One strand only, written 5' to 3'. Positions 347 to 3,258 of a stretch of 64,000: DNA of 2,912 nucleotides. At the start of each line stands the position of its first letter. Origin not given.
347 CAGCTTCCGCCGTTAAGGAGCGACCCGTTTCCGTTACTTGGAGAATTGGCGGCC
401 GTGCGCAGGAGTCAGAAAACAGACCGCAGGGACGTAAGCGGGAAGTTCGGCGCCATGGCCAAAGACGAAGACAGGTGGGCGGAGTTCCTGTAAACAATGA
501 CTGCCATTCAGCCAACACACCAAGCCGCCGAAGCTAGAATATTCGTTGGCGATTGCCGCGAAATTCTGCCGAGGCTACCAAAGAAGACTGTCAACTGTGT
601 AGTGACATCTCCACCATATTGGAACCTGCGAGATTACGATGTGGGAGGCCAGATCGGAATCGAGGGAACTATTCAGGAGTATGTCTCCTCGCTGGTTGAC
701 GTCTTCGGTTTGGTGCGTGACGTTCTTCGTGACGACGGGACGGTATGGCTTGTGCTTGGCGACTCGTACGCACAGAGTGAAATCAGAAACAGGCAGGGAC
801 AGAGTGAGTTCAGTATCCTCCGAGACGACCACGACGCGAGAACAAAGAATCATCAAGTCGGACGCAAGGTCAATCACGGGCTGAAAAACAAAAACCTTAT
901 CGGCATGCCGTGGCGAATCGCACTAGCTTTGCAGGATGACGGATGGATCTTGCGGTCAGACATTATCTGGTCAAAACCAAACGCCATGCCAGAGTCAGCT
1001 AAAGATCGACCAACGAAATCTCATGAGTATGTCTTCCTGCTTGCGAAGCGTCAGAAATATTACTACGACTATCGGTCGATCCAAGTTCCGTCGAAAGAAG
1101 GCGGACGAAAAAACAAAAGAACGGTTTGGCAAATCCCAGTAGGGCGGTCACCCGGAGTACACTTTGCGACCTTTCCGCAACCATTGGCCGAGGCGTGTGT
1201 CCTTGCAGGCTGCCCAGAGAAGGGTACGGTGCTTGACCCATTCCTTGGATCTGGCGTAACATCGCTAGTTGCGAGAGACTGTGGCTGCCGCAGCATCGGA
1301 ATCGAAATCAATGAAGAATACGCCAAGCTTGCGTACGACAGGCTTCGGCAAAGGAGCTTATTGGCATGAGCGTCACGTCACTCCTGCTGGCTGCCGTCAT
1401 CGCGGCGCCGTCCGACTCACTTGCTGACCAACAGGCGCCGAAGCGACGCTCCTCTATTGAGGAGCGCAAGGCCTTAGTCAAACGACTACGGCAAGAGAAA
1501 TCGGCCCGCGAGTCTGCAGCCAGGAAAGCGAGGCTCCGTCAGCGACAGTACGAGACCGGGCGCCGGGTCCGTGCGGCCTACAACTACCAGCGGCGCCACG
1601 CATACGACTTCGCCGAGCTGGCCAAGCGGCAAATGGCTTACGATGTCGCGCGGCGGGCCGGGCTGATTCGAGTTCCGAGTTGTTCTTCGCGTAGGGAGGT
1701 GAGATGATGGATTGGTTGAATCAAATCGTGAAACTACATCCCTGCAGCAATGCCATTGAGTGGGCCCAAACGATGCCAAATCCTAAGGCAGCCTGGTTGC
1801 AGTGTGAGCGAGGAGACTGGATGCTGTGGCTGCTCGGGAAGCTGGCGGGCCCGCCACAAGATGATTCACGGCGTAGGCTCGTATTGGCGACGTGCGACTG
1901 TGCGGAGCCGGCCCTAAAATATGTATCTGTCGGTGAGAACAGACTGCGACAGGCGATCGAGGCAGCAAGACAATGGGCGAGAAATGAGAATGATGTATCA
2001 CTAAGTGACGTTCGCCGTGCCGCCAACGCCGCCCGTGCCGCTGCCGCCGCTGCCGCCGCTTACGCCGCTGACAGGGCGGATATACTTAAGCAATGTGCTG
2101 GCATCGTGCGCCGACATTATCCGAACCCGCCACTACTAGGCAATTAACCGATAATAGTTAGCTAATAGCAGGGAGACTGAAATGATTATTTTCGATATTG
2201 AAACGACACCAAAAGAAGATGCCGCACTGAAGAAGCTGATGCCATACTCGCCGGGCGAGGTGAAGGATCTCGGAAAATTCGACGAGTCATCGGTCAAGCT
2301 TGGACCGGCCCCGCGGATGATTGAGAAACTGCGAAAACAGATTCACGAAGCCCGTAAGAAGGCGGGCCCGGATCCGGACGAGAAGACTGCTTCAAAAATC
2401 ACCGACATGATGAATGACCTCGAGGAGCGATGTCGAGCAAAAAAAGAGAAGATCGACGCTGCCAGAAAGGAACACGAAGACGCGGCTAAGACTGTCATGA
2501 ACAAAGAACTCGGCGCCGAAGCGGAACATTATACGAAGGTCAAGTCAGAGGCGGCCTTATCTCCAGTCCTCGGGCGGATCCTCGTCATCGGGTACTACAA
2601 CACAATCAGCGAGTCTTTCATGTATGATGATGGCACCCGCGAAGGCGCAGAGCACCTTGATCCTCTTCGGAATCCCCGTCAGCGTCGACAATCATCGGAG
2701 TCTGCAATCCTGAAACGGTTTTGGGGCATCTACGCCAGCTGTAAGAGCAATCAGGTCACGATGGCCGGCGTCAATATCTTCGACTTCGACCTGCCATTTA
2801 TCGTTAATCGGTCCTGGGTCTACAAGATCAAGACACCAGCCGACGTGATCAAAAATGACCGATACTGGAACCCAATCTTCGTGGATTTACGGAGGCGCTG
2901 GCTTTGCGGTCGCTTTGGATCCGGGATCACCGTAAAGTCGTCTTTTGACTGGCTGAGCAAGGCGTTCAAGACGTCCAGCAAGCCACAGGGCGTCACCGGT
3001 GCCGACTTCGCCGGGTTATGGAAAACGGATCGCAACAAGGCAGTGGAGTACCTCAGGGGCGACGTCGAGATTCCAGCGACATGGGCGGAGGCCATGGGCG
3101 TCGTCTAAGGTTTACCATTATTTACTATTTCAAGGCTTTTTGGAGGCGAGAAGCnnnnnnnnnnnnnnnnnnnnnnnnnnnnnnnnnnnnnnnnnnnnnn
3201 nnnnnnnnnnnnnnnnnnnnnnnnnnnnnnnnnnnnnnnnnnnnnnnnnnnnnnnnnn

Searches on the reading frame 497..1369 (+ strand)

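Call 36: search_protein_families(library=pfam, proteins=[window:497-1369:+], max_evalue=0.001)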
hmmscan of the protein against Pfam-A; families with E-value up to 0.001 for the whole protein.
window:497-1369:+ (290 aa): 1 family
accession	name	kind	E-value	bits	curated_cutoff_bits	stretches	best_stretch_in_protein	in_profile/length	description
PF01555.25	N6_N4_Mtase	-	5.4e-49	167.6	26.7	1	32-280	1-220/221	DNA methylase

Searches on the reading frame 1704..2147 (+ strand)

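Call 36: search_protein_families(library=pfam, proteins=[window:1704-2147:+], max_evalue=0.001)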
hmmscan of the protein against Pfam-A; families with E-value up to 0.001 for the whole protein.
window:1704-2147:+ (147 aa): 1 family
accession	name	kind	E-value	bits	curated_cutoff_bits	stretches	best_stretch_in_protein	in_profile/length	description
PF21805.3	Imm5_like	-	3.5e-08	33.8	25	1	53-119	5-72/129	Imm-5 like putative immunity protein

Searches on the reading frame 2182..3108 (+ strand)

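Call 36: search_protein_families(library=pfam, proteins=[window:2182-3108:+], max_evalue=0.001)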
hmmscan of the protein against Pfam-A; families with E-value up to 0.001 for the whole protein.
window:2182-3108:+ (308 aa): 1 family
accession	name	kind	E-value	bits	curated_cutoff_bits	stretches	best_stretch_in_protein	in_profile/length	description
PF10108.15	DNA_pol_B_exo2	-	0.00098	19.3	24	0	167-224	31-85/213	Predicted 3'-5' exonuclease related to the exonuclease domain of PolB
